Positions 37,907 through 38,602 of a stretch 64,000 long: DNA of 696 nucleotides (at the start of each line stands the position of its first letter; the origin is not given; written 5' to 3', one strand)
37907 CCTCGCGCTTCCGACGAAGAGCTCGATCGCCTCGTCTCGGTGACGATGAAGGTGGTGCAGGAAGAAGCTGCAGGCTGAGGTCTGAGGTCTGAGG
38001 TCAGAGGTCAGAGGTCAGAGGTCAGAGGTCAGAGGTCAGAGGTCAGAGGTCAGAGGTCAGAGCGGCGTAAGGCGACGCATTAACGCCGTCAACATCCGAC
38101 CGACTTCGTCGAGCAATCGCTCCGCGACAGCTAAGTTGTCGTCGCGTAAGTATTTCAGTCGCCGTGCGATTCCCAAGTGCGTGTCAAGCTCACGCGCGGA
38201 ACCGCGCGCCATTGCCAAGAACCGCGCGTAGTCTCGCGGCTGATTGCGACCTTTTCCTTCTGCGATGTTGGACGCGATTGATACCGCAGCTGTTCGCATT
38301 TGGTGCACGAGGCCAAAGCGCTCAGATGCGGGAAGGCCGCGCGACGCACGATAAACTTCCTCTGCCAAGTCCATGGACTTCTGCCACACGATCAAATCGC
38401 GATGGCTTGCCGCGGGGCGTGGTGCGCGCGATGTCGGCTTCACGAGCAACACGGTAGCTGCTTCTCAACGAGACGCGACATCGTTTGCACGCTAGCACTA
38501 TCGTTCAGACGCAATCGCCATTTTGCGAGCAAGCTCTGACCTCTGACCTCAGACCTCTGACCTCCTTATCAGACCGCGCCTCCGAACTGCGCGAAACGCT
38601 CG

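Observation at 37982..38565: rRNA-intervening-sequence-type four-helix-bundle gene bracketed by inverted heptad arrays, inserted between a GAF gene and ligA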

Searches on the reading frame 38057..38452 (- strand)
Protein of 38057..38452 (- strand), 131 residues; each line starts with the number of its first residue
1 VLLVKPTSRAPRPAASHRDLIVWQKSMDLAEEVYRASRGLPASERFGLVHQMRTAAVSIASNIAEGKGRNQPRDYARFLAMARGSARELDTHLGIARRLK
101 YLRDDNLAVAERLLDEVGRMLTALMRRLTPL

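Call 7: search_protein_families(library=pfam, proteins=[window:38057-38452:-], max_evalue=0.01)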
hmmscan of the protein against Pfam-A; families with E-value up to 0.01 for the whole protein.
window:38057-38452:- (131 aa): 2 families
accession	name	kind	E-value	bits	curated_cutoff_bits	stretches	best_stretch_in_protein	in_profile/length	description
PF05635.17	23S_rRNA_IVP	-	2.5e-36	124.5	33.8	1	18-122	1-105/106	23S rRNA-intervening sequence protein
PF22296.2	bAvd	-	5.3e-10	40.2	40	1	20-127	1-106/107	bAvd-like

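Call 8: search_protein_families(library=ncbifam, proteins=[window:38057-38452:-], max_evalue=0.01)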
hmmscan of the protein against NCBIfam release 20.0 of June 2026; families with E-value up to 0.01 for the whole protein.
window:38057-38452:- (131 aa): 4 families
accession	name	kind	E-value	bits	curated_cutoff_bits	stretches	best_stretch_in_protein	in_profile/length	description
NF008911.0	PRK12275.1-2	subfamily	2.8e-36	124.6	137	1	16-128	3-115/118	hypothetical protein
TIGR02436.1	TIGR02436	subfamily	5.8e-35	119.8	24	1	22-128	1-108/109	four helix bundle protein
NF008912.0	PRK12275.1-6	subfamily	9.5e-24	83.7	124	1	17-127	3-110/117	hypothetical protein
NF033474.1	DivGenRetAVD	equivalog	2.2e-08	34.3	80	1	20-125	1-103/104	diversity-generating retroelement protein Avd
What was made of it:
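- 38057..38452 (-): Four-helix-bundle (S23p / '23S rRNA IVS protein' / Avd-like) gene. The likely true start is GTG at 38443, giving 128 aa, by alignment with orthologues. The product is basic (pI about 11). PF05635 E 2.5e-36; TIGR02436 E 5.8e-35 (calls 7, 8).
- On Diversity-generating retroelement (Avd): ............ scores 34.3 bits against a cut-off of 80 (call 8).
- There is a weak match to bAvd and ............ (calls 7, 8). The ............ score is 34, against a cut-off of 80 (call 8).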

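Call 10: find_encoding_contigs(protein=window:38057-38452:-, flank=10000, max_places=10)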
Protein window:38057-38452:- (131 aa): no gene with exactly this product is on record in the collection.
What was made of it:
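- Tried and rejected: An exact look-up of the window's 4HB protein found no record (call 10), so the source genome could not be fetched.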

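Call 11: find_homologous_proteins(query=window:38057-38452:-, max_evalue=1e-10)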
Query window:38057-38452:- (131 aa): 2650 proteins with E <= 1e-10 among 2734 candidates; the best 120 are listed.
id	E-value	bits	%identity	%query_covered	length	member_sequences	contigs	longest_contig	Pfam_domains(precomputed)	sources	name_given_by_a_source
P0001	5.3e-73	261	95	100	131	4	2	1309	PF22296.3,PF05635.18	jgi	jgi:S23 ribosomal protein.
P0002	2.3e-47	178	70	95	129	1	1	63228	PF22296.3,PF05635.18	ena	-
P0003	6.4e-44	167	80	80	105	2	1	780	PF22296.3,PF05635.18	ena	-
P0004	1.1e-43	166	68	95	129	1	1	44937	PF05635.18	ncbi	ncbi:MAG: four helix bundle protein [Gemmatimonadaceae bacterium]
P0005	1.5e-43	166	64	98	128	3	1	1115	PF22296.3,PF05635.18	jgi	jgi:four helix bundle protein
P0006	2.0e-43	165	67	92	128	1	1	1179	PF22296.3,PF05635.18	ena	-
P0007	5.9e-43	164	71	89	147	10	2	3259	PF22296.3,PF05635.18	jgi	jgi:four helix bundle protein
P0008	6.4e-43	164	62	100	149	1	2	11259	PF22296.3,PF05635.18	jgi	jgi:four helix bundle protein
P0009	4.9e-40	154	70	89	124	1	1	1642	PF22296.3,PF05635.18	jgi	jgi:four helix bundle protein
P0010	9.0e-40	154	60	98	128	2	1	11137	PF22296.3,PF05635.18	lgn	-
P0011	9.9e-39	150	66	90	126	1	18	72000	PF22296.3,PF05635.18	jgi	jgi:four helix bundle protein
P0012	3.4e-38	148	60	98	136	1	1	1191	PF05635.18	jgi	jgi:four helix bundle protein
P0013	5.0e-37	145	77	73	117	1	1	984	PF05635.18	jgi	jgi:four helix bundle protein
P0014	5.4e-37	145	70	79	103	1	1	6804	PF22296.3,PF05635.18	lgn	-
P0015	7.4e-36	141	63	88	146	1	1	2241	PF22296.3,PF05635.18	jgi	jgi:four helix bundle protein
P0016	6.5e-35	138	59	98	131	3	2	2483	PF22296.3,PF05635.18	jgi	jgi:four helix bundle protein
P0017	6.8e-35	138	61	89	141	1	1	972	PF22296.3,PF05635.18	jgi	jgi:four helix bundle protein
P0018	2.1e-34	136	63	88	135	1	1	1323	PF05635.18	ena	-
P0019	1.2e-33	134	61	87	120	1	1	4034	PF22296.3,PF05635.18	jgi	jgi:four helix bundle protein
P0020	8.4e-33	131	57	86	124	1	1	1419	PF22296.3,PF05635.18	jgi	jgi:four helix bundle protein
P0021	2.5e-32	130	59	89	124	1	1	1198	PF05635.18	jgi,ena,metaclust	metaclust:\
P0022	3.6e-32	129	60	88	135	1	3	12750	PF05635.18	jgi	jgi:four helix bundle protein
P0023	7.2e-32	128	57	87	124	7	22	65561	PF22296.3,PF05635.18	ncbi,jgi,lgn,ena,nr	ncbi:MAG TPA: four helix bundle protein [Chloroflexi bacterium]|jgi:four helix bundle protein|nr:fou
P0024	7.8e-32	128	58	89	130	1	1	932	PF22296.3,PF05635.18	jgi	jgi:four helix bundle protein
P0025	1.8e-31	127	52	98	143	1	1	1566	PF22296.3,PF05635.18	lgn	-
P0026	1.8e-31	127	56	88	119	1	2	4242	PF22296.3,PF05635.18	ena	-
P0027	3.8e-31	126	60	86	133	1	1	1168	PF05635.18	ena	-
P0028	5.1e-31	125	56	86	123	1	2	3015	PF22296.3,PF05635.18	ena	-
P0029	5.7e-31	125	55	95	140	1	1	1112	PF22296.3,PF05635.18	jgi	jgi:four helix bundle protein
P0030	7.4e-31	125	56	88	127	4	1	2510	PF22296.3,PF05635.18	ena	-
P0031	7.5e-31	125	55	86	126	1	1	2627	PF22296.3,PF05635.18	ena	-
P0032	8.0e-31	125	54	95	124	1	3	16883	PF05635.18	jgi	jgi:four helix bundle protein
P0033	8.5e-31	125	56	88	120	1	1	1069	PF22296.3,PF05635.18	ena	-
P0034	8.7e-31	125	54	87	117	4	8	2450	PF22296.3,PF05635.18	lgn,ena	-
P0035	9.1e-31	124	60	86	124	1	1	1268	PF22296.3,PF05635.18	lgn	-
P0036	9.2e-31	124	56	86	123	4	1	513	PF22296.3,PF05635.18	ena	-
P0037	9.9e-31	124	58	86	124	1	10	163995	PF22296.3,PF05635.18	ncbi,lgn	-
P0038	1.0e-30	124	58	86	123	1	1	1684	PF22296.3,PF05635.18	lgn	-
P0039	1.2e-30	124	54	87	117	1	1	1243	PF22296.3,PF05635.18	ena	-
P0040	1.2e-30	124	55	88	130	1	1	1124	PF05635.18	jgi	jgi:four helix bundle protein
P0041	1.3e-30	124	53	92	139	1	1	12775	PF22296.3,PF05635.18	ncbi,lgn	-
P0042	1.4e-30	124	57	88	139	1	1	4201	PF22296.3,PF05635.18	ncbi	ncbi:MAG: four helix bundle protein [Gemmatimonadota bacterium]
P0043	1.5e-30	124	53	88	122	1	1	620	PF22296.3,PF05635.18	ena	-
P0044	1.6e-30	124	57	89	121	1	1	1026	PF22296.3,PF05635.18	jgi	jgi:four helix bundle protein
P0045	1.6e-30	124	61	86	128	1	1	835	PF05635.18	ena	-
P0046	2.0e-30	123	53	96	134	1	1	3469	PF22296.3,PF05635.18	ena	-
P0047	2.2e-30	123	57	88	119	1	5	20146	PF22296.3,PF05635.18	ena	-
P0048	3.3e-30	123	58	87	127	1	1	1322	PF22296.3,PF05635.18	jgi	-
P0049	3.4e-30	123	54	86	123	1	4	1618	PF22296.3,PF05635.18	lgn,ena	-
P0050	3.6e-30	123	52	89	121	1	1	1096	PF22296.3,PF05635.18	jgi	-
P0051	3.9e-30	122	54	87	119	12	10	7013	PF22296.3,PF05635.18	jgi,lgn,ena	jgi:four helix bundle protein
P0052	4.1e-30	122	59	85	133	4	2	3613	PF22296.3,PF05635.18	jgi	jgi:four helix bundle protein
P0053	4.1e-30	122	55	87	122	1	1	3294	PF22296.3,PF05635.18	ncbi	-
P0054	4.6e-30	122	56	84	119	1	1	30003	PF22296.3,PF05635.18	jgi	jgi:four helix bundle protein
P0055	6.1e-30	122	56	86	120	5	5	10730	PF22296.3,PF05635.18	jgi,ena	jgi:four helix bundle protein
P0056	6.7e-30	122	51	98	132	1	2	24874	PF22296.3,PF05635.18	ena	-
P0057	7.9e-30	121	55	92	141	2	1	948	PF22296.3,PF05635.18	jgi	jgi:four helix bundle protein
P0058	7.9e-30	121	52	98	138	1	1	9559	PF22296.3,PF05635.18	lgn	-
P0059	8.2e-30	121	51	97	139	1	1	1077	PF22296.3,PF05635.18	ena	-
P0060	1.0e-29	121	57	86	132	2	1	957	PF22296.3,PF05635.18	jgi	-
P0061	1.1e-29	121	58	86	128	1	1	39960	PF22296.3,PF05635.18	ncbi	-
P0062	1.3e-29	121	57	86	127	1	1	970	PF05635.18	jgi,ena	-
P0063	1.4e-29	121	56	89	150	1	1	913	PF22296.3,PF05635.18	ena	-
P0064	1.4e-29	121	54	86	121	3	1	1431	PF22296.3,PF05635.18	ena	-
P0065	1.6e-29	120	54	87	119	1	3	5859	PF22296.3,PF05635.18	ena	-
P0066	1.6e-29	120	58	86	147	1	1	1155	PF22296.3,PF05635.18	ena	-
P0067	1.6e-29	120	55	86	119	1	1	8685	PF22296.3,PF05635.18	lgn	-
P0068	1.9e-29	120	54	87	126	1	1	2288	PF22296.3,PF05635.18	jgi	jgi:four helix bundle protein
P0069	2.1e-29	120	50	98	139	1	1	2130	PF22296.3,PF05635.18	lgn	-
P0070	2.1e-29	120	58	86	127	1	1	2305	PF22296.3,PF05635.18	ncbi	-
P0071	2.1e-29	120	54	94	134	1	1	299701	PF22296.3,PF05635.18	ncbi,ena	-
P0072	2.2e-29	120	55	86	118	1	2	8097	PF22296.3,PF05635.18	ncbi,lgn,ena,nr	ncbi:MAG: four helix bundle protein [Selenomonadaceae bacterium]|nr:four helix bundle protein [Selen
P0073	2.2e-29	120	53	87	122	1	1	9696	PF22296.3,PF05635.18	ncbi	ncbi:MAG: four helix bundle protein [Pyrinomonadaceae bacterium]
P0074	2.2e-29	120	54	86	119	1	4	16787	PF22296.3,PF05635.18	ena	-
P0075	2.4e-29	120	54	87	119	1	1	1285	PF22296.3,PF05635.18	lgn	-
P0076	2.7e-29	120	54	87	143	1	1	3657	PF22296.3,PF05635.18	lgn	-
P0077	2.7e-29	120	55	89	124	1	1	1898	PF22296.3,PF05635.18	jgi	jgi:four helix bundle protein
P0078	3.1e-29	120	48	93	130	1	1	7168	PF22296.3,PF05635.18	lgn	-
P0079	3.3e-29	119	56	86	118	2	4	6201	PF22296.3,PF05635.18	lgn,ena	-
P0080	3.6e-29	119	58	84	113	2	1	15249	PF22296.3,PF05635.18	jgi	jgi:four helix bundle protein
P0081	3.7e-29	119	54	89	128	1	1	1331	PF22296.3,PF05635.18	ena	-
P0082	3.8e-29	119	53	91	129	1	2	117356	PF22296.3,PF05635.18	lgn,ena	-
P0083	3.9e-29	119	53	84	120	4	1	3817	PF22296.3,PF05635.18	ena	-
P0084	4.2e-29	119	58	86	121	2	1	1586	PF22296.3,PF05635.18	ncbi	-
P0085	4.6e-29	119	53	94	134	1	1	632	PF22296.3,PF05635.18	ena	-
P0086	4.9e-29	119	52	94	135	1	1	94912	PF22296.3,PF05635.18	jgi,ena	-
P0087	5.4e-29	119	56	86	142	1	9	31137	PF22296.3,PF05635.18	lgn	-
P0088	5.5e-29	119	56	88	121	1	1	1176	PF22296.3,PF05635.18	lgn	-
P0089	5.8e-29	119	54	86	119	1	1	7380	PF22296.3,PF05635.18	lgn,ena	-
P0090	6.1e-29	119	52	87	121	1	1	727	PF22296.3,PF05635.18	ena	-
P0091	6.3e-29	119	49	97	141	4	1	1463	PF22296.3,PF05635.18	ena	-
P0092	6.6e-29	118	53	85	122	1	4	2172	PF22296.3,PF05635.18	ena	-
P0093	6.7e-29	118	52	98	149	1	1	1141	PF22296.3,PF05635.18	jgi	jgi:four helix bundle protein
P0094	6.7e-29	118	54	87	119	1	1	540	PF22296.3,PF05635.18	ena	-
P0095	7.0e-29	118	50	98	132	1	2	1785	PF22296.3,PF05635.18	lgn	-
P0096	7.2e-29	118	51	98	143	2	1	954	PF22296.3,PF05635.18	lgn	-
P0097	7.4e-29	118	51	98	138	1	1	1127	PF22296.3,PF05635.18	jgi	jgi:four helix bundle protein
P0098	7.7e-29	118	57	88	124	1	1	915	PF22296.3,PF05635.18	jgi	jgi:four helix bundle protein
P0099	7.7e-29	118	56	89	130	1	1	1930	PF22296.3,PF05635.18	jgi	jgi:four helix bundle protein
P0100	8.1e-29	118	56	86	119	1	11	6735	PF22296.3,PF05635.18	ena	-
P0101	8.2e-29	118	57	85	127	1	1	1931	PF22296.3,PF05635.18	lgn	-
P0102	8.9e-29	118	57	85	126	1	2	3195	PF22296.3,PF05635.18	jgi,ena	jgi:four helix bundle protein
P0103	9.5e-29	118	53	94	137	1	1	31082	PF22296.3,PF05635.18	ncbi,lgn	-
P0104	1.1e-28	118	52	85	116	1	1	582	PF22296.3,PF05635.18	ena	-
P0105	1.1e-28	118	52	86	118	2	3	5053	PF22296.3,PF05635.18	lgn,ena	-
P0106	1.1e-28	118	53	94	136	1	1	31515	PF22296.3,PF05635.18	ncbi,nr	ncbi:MAG: four helix bundle protein [Acidobacteriota bacterium]|nr:four helix bundle protein [Acidob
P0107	1.1e-28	118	56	86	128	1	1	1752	PF22296.3,PF05635.18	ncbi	ncbi:MAG: four helix bundle protein [Gemmatimonadaceae bacterium]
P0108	1.1e-28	118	58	89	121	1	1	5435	PF22296.3,PF05635.18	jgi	jgi:four helix bundle protein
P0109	1.3e-28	117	53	85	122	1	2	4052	PF22296.3,PF05635.18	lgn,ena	-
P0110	1.4e-28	117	55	89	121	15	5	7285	PF22296.3,PF05635.18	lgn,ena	-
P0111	1.4e-28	117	48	97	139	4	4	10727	PF22296.3,PF05635.18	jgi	jgi:four helix bundle protein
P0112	1.4e-28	117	53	93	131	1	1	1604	PF22296.3,PF05635.18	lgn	-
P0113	1.5e-28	117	52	88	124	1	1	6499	PF22296.3,PF05635.18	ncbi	ncbi:MAG: four helix bundle protein [Planctomycetota bacterium]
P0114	1.5e-28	117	51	86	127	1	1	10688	PF22296.3,PF05635.18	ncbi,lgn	ncbi:MAG: four helix bundle protein [Mangrovibacterium sp.]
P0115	1.6e-28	117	54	87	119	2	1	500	PF22296.3,PF05635.18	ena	-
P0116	1.7e-28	117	52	91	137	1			PF22296.3,PF05635.18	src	-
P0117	1.8e-28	117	50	98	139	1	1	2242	PF22296.3,PF05635.18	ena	-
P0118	1.8e-28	117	50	88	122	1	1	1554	PF22296.3,PF05635.18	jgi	jgi:four helix bundle protein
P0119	1.8e-28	117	57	86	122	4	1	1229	PF22296.3,PF05635.18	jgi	jgi:four helix bundle protein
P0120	1.8e-28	117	50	98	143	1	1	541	PF22296.3,PF05635.18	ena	-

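Call 13: find_related_loci(query=A1, collection=genome_contigs, flank=3000)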
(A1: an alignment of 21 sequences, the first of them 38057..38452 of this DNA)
Query A1 (131 aa) in genome_contigs; peptide patterns used: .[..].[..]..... (x = any residue, [..] = any of these).
600 stretches matched a pattern (row limit reached: there are more); 579 encode a relative of the query (tblastn E <= 1e-3); the best 80 are kept; 80 distinct loci.
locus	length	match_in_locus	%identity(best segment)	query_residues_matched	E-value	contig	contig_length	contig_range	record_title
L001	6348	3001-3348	52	13-128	5e-36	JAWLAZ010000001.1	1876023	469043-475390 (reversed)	MAG: bacterium isolate AC1.30 AC1.30.fa-1, whole genome shotgun sequence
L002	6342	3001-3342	57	16-129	2e-35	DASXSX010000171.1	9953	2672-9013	MAG TPA_asm: Thermoanaerobaculia bacterium isolate SMAG_U4677 k141_3578527, whole genome shotgun sequence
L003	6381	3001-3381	46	2-128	2e-35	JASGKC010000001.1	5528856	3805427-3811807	MAG: Tepidisphaeraceae bacterium isolate 5N537 JMF-2111-06-0005.ont.bin.537_0, whole genome shotgun sequence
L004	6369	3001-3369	52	1-124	6e-35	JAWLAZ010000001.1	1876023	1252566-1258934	MAG: bacterium isolate AC1.30 AC1.30.fa-1, whole genome shotgun sequence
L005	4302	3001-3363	49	8-128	1e-34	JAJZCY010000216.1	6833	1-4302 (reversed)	MAG: Acidobacteria bacterium isolate JA4.bin20 NODE_9142_length_6833_cov_1.359976, whole genome shotgun sequence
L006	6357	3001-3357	53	10-128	6e-34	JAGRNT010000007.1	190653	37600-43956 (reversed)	MAG: bacterium isolate UBP7 HKST-UBA03 NODE_7_length_190653_cov_6.623069, whole genome shotgun sequence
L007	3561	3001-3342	52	17-130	2e-33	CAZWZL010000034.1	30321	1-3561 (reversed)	MAG TPA_asm: uncultured Phycisphaeraceae bacterium isolate SRP287453_co1_342 genome assembly, contig: NODE_2502_length_3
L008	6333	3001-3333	50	16-126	4e-33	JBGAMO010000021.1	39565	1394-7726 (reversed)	MAG: Phycisphaerales bacterium isolate MAG_AAO_H125.45 AAOH125-45_opera_contig_2404, whole genome shotgun sequence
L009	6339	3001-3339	50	16-128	6e-33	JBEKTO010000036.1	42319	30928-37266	MAG: Terracidiphilus sp. isolate SPRUCE 55 SPRUCE_55_36, whole genome shotgun sequence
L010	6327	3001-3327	54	16-124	2e-32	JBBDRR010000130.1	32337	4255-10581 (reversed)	MAG: Gemmatimonadota bacterium isolate LejiaC_67_13 Lejia_C_3162_length_32337_cov_7, whole genome shotgun sequence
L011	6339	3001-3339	50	16-128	4e-32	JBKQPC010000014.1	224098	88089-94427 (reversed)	MAG: Terracidiphilus sp. isolate LAWAr2D2E2F__bin_95 LAWAr2D2E2F_000000117233, whole genome shotgun sequence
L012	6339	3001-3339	50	16-128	7e-32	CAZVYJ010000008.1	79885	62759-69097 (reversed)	MAG TPA_asm: uncultured Planctomycetaceae bacterium isolate binchicken_co27_480 genome assembly, contig: NODE_481_length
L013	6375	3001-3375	45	3-128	1e-31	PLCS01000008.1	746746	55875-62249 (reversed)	MAG: Acidobacteriaceae bacterium isolate palsa_248 73.20111000_P3D.24_contig_169, whole genome shotgun sequence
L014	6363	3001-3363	52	8-128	2e-31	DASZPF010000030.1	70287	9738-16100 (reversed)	MAG TPA_asm: Acidobacteriaceae bacterium isolate SMAG_U5964 k141_80096, whole genome shotgun sequence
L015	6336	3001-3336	49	15-130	4e-31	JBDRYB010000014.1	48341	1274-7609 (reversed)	MAG: candidate division WOR-3 bacterium isolate QQ_201907_bins_18 QQ_201907_bins_18_scaffold_14, whole genome shotgun se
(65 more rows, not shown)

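Call 21: find_encoding_contigs(protein=P0002, flank=6000, max_places=3)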
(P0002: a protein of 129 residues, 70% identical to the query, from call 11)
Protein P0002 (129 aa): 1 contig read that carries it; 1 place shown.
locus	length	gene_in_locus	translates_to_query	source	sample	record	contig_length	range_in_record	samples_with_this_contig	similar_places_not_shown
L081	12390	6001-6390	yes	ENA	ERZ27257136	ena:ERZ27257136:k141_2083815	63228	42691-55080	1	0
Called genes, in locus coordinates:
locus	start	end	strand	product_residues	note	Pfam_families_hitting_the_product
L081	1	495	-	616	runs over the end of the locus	PF00501:AMP-binding, PF23562:AMP-binding_C_3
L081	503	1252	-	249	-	-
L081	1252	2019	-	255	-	PF00142:Fer4_NifH (weak), PF01656:CbiA, PF02374:ArsA_ATPase (weak), PF06564:CBP_BcsQ (weak), PF09140:MipZ (weak), PF10609:ParA, PF13614:AAA_31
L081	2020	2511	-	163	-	PF13429:TPR_15 (faint), PF13424:TPR_12 (weak), PF13432:TPR_16 (weak), PF14559:TPR_19 (weak), PF00515:TPR_1 (weak), PF07719:TPR_2 (weak), PF13371:TPR_9 (weak), PF13414:TPR_11, +7 more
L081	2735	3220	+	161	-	PF00156:Pribosyltran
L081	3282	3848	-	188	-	PF02830:V4R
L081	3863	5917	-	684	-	PF22745:Nlig-Ia, PF01653:DNA_ligase_aden, PF03120:OB_DNA_ligase, PF03119:DNA_ligase_ZBD (weak), PF14520:HHH_5 (faint), PF12826:HHH_2, PF00533:BRCT, PF12738:PTCB-BRCT (weak)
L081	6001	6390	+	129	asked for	PF05635:23S_rRNA_IVP, PF22296:bAvd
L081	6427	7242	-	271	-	PF01590:GAF, PF13185:GAF_2, PF13492:GAF_3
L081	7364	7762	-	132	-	PF00072:Response_reg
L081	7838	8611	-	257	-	PF07719:TPR_2 (faint), PF13428:TPR_14 (faint), PF21033:RMD1-3, PF13431:TPR_17 (faint), PF14559:TPR_19 (weak)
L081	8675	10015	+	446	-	PF02885:Glycos_trans_3N, PF00591:Glycos_transf_3, PF07831:PYNP_C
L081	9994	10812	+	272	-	PF04199:Cyclase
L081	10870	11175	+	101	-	-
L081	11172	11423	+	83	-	-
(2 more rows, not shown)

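Call 22: find_encoding_contigs(protein=P0004, flank=6000, max_places=3)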
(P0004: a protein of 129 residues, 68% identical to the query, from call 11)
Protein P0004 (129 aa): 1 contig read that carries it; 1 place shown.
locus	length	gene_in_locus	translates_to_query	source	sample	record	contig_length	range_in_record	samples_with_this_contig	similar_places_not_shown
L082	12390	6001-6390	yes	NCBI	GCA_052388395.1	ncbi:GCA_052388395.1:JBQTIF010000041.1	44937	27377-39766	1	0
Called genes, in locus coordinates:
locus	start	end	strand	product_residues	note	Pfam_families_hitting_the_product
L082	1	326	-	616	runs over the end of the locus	PF00501:AMP-binding, PF23562:AMP-binding_C_3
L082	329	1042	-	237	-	-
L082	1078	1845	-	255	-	PF00142:Fer4_NifH (weak), PF01656:CbiA, PF02374:ArsA_ATPase (weak), PF06564:CBP_BcsQ (weak), PF09140:MipZ (weak), PF10609:ParA, PF13614:AAA_31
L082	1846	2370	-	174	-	PF13424:TPR_12 (weak), PF13432:TPR_16 (weak), PF14559:TPR_19 (weak), PF00515:TPR_1 (weak), PF07719:TPR_2 (weak), PF13371:TPR_9, PF13432:TPR_16 (weak), PF13414:TPR_11, +10 more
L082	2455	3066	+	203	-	PF00156:Pribosyltran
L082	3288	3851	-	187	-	PF02830:V4R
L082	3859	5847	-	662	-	PF22745:Nlig-Ia, PF01653:DNA_ligase_aden, PF03120:OB_DNA_ligase, PF03119:DNA_ligase_ZBD, PF14520:HHH_5 (faint), PF12826:HHH_2, PF00533:BRCT, PF12738:PTCB-BRCT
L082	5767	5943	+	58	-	-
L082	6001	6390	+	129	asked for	PF05635:23S_rRNA_IVP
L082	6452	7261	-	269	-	PF13185:GAF_2, PF01590:GAF, PF13492:GAF_3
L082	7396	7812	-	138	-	PF00072:Response_reg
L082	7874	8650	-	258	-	PF21033:RMD1-3, PF13431:TPR_17 (faint), PF14559:TPR_19 (weak)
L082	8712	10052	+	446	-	PF02885:Glycos_trans_3N, PF00591:Glycos_transf_3, PF07831:PYNP_C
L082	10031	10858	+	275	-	PF04199:Cyclase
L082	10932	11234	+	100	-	PF07715:Plug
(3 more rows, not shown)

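Call 23: find_encoding_contigs(protein=P0001, flank=6000, max_places=3)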
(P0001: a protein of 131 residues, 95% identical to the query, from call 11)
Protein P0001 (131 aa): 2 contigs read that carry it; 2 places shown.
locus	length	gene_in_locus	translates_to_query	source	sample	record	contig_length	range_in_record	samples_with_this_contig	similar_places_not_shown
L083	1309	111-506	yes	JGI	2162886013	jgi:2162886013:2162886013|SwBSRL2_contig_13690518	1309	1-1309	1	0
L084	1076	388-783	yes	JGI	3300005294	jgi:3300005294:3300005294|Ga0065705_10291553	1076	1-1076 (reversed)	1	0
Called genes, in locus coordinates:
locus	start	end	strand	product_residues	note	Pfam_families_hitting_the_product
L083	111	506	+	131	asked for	PF05635:23S_rRNA_IVP, PF22296:bAvd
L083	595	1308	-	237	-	?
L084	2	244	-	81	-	?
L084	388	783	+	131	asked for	PF05635:23S_rRNA_IVP, PF22296:bAvd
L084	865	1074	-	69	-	?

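Call 51: search_solved_structures(query=window:38057-38452:-, max_evalue=0.01, show_alignments=2)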
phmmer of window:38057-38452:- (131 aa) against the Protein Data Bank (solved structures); distinct sequences matched with E-value up to 0.01: 1.
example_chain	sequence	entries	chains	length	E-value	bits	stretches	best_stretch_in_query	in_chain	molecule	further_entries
2gsc_A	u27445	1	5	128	1.1e-26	96.7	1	16-128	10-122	Putative uncharacterized protein XCC0516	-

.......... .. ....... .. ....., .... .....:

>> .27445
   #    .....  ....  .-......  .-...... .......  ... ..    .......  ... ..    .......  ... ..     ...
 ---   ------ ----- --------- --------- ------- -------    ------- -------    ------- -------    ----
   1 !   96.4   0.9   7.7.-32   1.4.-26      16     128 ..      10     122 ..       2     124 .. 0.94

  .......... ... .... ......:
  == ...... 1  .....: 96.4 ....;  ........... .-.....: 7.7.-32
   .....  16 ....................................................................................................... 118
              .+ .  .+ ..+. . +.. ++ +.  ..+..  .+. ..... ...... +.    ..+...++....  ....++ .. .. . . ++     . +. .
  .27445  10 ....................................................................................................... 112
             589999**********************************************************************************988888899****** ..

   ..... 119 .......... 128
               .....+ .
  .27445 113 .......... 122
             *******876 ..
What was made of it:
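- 38057..38452 (-): PDB 2GSC E 1e-26 (call 51).
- On PF05635 / TIGR02436 four-helix-bundle: PDB 2GSC matches at E 1e-26 over residues 16-128 (call 51).
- Checked: ORF 38057-38452 (-) matches PF05635 (E 2.5e-36), TIGR02436 (E 5.8e-35) and PDB 2GSC/XCC0516 (E 1e-26) (calls 7, 8, 51).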
